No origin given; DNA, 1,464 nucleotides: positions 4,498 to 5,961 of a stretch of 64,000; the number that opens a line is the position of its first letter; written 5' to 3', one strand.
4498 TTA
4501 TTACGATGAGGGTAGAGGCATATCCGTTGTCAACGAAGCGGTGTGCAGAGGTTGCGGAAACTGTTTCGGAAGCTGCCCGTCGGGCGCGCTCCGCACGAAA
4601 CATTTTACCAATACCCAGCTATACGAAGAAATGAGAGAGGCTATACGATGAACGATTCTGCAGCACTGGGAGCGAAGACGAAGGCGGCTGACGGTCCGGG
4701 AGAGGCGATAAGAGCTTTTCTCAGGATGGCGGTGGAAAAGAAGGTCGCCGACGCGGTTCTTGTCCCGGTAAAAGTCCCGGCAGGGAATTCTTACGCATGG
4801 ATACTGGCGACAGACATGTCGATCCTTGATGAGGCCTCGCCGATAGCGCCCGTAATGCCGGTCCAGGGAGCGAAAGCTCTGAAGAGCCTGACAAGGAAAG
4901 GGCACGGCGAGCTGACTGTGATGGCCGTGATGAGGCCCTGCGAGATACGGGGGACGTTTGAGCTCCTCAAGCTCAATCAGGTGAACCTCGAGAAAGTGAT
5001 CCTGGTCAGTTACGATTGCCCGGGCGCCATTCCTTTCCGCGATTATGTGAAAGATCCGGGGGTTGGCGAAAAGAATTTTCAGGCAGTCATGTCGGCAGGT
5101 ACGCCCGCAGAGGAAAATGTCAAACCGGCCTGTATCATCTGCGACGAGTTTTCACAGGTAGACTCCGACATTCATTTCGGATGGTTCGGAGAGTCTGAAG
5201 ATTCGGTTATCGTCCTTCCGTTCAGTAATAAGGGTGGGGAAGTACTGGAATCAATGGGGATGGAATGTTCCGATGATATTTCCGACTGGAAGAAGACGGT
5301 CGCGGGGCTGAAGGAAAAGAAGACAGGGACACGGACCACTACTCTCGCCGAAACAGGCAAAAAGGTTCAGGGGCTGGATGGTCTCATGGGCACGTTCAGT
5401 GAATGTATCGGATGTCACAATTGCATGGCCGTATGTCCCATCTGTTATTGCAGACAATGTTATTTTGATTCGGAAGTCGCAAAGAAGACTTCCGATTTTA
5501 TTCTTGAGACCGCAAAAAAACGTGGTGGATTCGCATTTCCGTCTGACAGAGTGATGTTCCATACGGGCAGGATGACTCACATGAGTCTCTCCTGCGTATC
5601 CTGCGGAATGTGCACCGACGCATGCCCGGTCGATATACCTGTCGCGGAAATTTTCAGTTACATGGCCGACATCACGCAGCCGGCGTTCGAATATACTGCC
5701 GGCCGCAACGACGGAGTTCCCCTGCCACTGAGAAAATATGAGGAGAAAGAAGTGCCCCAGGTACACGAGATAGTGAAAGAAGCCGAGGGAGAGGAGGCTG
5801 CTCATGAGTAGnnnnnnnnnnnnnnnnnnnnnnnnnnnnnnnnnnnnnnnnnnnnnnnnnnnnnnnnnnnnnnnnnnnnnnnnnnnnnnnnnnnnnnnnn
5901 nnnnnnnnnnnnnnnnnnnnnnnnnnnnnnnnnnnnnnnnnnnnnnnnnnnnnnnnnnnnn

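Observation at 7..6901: Sulfur-relay trio (rhodanese-DsrE-TusA) directly upstream of an Hdr-like module in a cluster with no HdrB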

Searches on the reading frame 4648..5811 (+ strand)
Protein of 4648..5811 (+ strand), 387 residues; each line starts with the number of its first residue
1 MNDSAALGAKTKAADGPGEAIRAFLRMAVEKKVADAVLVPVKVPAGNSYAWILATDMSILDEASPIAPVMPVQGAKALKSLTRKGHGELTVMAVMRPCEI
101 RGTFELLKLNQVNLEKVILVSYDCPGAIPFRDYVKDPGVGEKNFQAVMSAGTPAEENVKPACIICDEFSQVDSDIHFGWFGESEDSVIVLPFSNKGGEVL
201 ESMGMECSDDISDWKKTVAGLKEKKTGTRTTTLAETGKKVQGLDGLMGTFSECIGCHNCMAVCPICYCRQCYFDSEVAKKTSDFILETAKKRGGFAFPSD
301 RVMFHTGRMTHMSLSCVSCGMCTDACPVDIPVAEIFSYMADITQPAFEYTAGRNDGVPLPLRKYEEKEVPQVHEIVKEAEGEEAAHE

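Call 4: search_protein_families(library=pfam, proteins=[window:4648-5811:+], max_evalue=0.01)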
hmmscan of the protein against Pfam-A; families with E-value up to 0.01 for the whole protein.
window:4648-5811:+ (387 aa): 14 families
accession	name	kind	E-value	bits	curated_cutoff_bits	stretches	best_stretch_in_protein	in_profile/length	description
PF13183.11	Fer4_8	-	5.9e-08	33.6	27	1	251-330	3-68/68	4Fe-4S dicluster domain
PF13237.11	Fer4_10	-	3.2e-07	30.6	25.5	1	313-333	6-22/53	4Fe-4S dicluster domain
PF00037.32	Fer4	-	2.4e-06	27.6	21.1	2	315-330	7-22/24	4Fe-4S binding domain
PF12838.12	Fer4_7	-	2.5e-06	28.3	27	1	253-330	2-52/52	4Fe-4S dicluster domain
PF13484.11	Fer4_16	-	3.7e-05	24.9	30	0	316-338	2-22/66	4Fe-4S double cluster binding domain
PF13187.11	Fer4_9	-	6.5e-05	23.3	27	1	252-329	1-50/52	4Fe-4S dicluster domain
PF12797.12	Fer4_2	-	0.00011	22.4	24.5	1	313-328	7-22/22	4Fe-4S binding domain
PF04432.18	FrhB_FdhB_C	-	0.00022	21.6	23.3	1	154-203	87-136/150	Coenzyme F420 hydrogenase/dehydrogenase, beta subunit C terminus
PF14697.11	Fer4_21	-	0.0004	20.9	35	0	309-329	34-55/59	4Fe-4S dicluster domain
PF13534.11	Fer4_17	-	0.00057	20.8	22.2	1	252-330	1-60/61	4Fe-4S dicluster domain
PF13746.11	Fer4_18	-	0.00063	20.4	27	0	312-327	81-96/114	4Fe-4S dicluster domain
PF12800.12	Fer4_4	-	0.00088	19.9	24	1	315-328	3-16/17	4Fe-4S binding domain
PF12837.12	Fer4_6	-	0.0056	17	25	1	315-330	8-23/24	4Fe-4S binding domain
PF17179.9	Fer4_22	-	0.0092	17.3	27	0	252-275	1-24/95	4Fe-4S dicluster domain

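Call 8: search_protein_families(library=ncbifam, proteins=[window:4648-5811:+], max_evalue=0.001)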
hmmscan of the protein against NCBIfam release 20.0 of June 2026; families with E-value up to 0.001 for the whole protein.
window:4648-5811:+ (387 aa): 15 families
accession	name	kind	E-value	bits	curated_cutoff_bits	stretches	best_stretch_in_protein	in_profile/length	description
NF045480.1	FdxA_Actino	equivalog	1.6e-05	25.1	125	0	303-330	26-54/107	ferredoxin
TIGR02745.1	ccoG_rdxA_fixG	equivalog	2.8e-05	23.3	316.7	0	248-265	228-245/435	cytochrome c oxidase accessory protein CcoG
NF004898.0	PRK06259.1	equivalog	3.2e-05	22.8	385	1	209-332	93-204/488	fumarate reductase (CoM/CoB) subunit TfrB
TIGR02176.1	pyruv_ox_red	equivalog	6.4e-05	21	911.35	1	248-329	680-754/1167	pyruvate:ferredoxin (flavodoxin) oxidoreductase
TIGR01971.1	NuoI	subfamily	7.6e-05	22.3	113.05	0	315-330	82-97/121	NADH-quinone oxidoreductase, chain I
NF004537.0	PRK05888.1-3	equivalog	8.1e-05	22.2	163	0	315-335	69-89/204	NADH-quinone oxidoreductase subunit NuoI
TIGR00384.1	dhsB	subfamily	0.00018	21.1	88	1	248-332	137-214/222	succinate dehydrogenase and fumarate reductase iron-sulfur protein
NF038196.1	ferrodoxin_EFR1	subfamily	0.0002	21.5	75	0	305-329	175-199/242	EFR1 family ferrodoxin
TIGR01582.1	FDH-beta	equivalog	0.00033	19.9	334.7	0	302-333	112-143/283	formate dehydrogenase subunit beta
NF004538.0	PRK05888.1-4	equivalog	0.00036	20.2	135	0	314-341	100-128/162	NADH-quinone oxidoreductase subunit NuoI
TIGR00403.1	ndhI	equivalog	0.00047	19.8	302.35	0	306-334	54-82/183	NAD(P)H-quinone oxidoreductase subunit I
NF041782.1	mnquin_red_QrcC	equivalog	0.00048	19.8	400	0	251-283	99-131/239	menaquinone reductase iron-sulfur cluster-binding subunit QrcC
NF041837.1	rnfC_Methano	equivalog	0.0005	19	650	0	300-342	384-425/438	Rnf electron transport complex subunit RnfC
NF040864.1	HgcB_ferredoxin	equivalog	0.00073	19.3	99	0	314-330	14-30/93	mercury methylation ferredoxin HgcB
NF042909.1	FMH_DH_FwdF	exception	0.00081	18.6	375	0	308-329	9-30/336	tungsten-dependent formylmethanofuran dehydrogenase subunit FwdF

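Call 33: search_solved_structures(query=window:4648-5811:+, max_evalue=1)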
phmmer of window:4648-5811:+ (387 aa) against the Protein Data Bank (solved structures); distinct sequences matched with E-value up to 1: 41.
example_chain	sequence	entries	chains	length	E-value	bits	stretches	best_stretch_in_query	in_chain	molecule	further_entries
9t1s_M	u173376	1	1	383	1.9e-23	86.4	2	249-359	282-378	formate dehydrogenase (coenzyme F420)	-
8rvu_E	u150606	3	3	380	3.6e-20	75.6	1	240-358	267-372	Formate dehydrogenase, beta subunit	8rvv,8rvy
7bkb_E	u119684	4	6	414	5.7e-17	65.1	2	237-361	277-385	Formate dehydrogenase, beta subunit (F420)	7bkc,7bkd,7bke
1fca_A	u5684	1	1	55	0.075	15.3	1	314-332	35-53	FERREDOXIN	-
9grx_I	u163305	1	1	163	0.081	15.2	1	307-334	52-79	NAD(P)H-quinone oxidoreductase subunit I, chloroplastic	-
5odc_C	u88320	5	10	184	0.12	14.7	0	315-342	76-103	Heterodisulfide reductase, subunit C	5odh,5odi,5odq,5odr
1clf_A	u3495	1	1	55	0.15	14.3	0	315-334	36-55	FERREDOXIN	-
7bkb_C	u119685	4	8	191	0.17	14.1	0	315-341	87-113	CoB--CoM heterodisulfide reductase subunit C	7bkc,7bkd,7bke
9s1l_C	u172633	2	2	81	0.17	14.1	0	315-340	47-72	Photosystem I iron-sulfur center (PsaC)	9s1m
8qby_I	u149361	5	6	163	0.18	14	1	313-344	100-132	NADH-quinone oxidoreductase subunit I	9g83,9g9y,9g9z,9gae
9g03_E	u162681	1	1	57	0.19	13.9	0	315-334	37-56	Ferredoxin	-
7f4v_aC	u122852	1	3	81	0.24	13.7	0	250-274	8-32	Photosystem I iron-sulfur center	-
9e0j_K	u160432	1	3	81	0.24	13.6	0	250-274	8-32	Photosystem I iron-sulfur center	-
9sfi_E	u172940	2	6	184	0.25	13.6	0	315-341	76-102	H(2)/formate:CoB-CoM heterodisulfide,ferredoxin reductase subunit C2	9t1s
8e9g_I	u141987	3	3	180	0.25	13.6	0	307-331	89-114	NADH-quinone oxidoreductase subunit I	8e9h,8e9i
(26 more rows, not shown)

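Call 42: find_related_loci(query=A3, collection=metagenome_contigs, flank=10000)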
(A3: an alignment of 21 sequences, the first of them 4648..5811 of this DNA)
Query A3 (387 aa) in metagenome_contigs; peptide patterns used: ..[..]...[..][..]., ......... (x = any residue, [..] = any of these).
597 stretches matched a pattern; 567 encode a relative of the query (tblastn E <= 1e-3); the best 80 are kept; 80 distinct loci.
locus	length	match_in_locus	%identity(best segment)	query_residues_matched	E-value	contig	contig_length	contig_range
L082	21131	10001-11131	62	1-377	5e-163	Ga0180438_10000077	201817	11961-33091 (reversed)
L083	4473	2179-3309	61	1-377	2e-163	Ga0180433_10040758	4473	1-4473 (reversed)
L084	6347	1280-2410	61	1-377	2e-159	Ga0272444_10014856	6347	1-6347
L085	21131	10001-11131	59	1-377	8e-156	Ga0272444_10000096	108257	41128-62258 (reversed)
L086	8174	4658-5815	56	1-387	2e-154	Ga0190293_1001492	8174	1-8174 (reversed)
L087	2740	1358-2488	59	1-377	8e-163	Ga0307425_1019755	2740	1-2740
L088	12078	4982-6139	54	1-387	5e-149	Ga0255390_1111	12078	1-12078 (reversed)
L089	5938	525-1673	56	1-383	2e-147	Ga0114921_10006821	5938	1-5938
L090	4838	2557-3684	53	8-383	1e-143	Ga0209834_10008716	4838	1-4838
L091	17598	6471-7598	53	8-383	8e-141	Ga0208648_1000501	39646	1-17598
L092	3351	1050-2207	53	1-387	5e-146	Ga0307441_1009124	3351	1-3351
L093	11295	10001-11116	52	8-379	1e-137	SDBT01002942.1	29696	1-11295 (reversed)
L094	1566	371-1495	53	8-381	5e-149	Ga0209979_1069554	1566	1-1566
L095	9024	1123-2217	55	19-383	5e-137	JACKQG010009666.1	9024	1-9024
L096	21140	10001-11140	50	8-387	2e-136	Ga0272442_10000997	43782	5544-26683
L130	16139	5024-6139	47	1-374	5e-119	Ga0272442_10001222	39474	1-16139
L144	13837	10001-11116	46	1-374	2e-114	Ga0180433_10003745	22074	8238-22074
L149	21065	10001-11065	47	18-374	5e-113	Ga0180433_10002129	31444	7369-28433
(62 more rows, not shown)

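Call 57: search_protein_families(library=pfam, proteins=[L149:12851-14800:+, L149:14797-15582:+, L149:15575-16879:+, L149:4776-5765:+, L149:3230-4810:+, L144:4208-5365:+], max_evalue=0.00001)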
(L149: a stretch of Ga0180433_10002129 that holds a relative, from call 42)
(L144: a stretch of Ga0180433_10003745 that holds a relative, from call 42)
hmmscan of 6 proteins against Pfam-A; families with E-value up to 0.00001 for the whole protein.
L149:12851-14800:+ (649 aa): 4 families
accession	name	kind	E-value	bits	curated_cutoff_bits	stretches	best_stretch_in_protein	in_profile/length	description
PF17179.9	Fer4_22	-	1.3e-29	103.3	27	1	241-335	1-94/95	4Fe-4S dicluster domain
PF10418.14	DHODB_Fe-S_bind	-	1.8e-11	44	23.9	1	609-641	1-40/41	Iron-sulfur cluster binding domain of dihydroorotate dehydrogenase B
PF00175.26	NAD_binding_1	-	1.1e-09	39.4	22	1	483-584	3-101/109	Oxidoreductase NAD-binding domain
PF00970.30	FAD_binding_6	-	2.9e-08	34.4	21.1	1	379-467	2-96/99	Oxidoreductase FAD-binding domain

L149:14797-15582:+ (261 aa): 1 family
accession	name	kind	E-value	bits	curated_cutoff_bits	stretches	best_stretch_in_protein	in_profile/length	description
PF01058.29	Oxidored_q6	-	5.3e-26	91.3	27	1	13-152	1-127/128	NADH ubiquinone oxidoreductase, 20 Kd subunit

L149:15575-16879:+ (434 aa): 1 family
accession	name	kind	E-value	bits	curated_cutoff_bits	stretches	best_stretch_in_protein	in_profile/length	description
PF00374.24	NiFeSe_Hases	-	3e-31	109.4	25.8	2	42-122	1-81/508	Nickel-dependent hydrogenase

L149:4776-5765:+ (329 aa): 1 family
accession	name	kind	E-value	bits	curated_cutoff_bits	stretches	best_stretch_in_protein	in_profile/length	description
PF07786.18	HGSNAT_cat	-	1.5e-08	34.9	22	1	18-174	1-141/222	Heparan-alpha-glucosaminide N-acetyltransferase, catalytic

L149:3230-4810:+ (526 aa): 1 family
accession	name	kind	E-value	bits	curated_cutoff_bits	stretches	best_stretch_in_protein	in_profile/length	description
PF00581.25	Rhodanese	-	7.9e-49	164.8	22.2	3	260-354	3-100/102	Rhodanese-like domain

L144:4208-5365:+ (385 aa): 2 families
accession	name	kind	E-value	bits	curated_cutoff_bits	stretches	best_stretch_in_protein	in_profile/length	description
PF00346.24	Complex1_49kDa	-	2.6e-74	250.1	24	1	139-385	3-271/271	Respiratory-chain NADH dehydrogenase, 49 Kd subunit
PF00374.24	NiFeSe_Hases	-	1.7e-07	31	25.8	1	62-131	1-70/508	Nickel-dependent hydrogenase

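Call 61: search_protein_representatives(protein=window:4648-5811:+)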
Query: 387 residues. Proteins with E-value up to 0.001 (for the whole library): 1063; up to 1e-10: 488; up to 1e-30: 178. The best 150 are listed.
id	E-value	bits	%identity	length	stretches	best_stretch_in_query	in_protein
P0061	5.1e-146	503.0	58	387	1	1-387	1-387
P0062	1.8e-91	323.5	50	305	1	95-382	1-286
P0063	1.7e-85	303.8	44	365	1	15-370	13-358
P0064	1.4e-81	290.9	40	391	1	21-378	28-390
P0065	7.3e-81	288.6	38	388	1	5-378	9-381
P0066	8.2e-79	281.8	40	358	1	8-372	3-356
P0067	5.5e-76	272.5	37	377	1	21-373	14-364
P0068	1.1e-75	271.5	43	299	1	19-281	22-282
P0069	2.4e-73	263.9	37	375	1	20-372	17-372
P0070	9.5e-70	252.0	36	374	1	20-371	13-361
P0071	9.9e-70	251.9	35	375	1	15-370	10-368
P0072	1.7e-69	251.2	42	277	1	115-387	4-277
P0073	3.6e-68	246.8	41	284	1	91-371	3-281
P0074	5.1e-68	246.3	40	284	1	95-372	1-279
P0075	2.9e-67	243.8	39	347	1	19-368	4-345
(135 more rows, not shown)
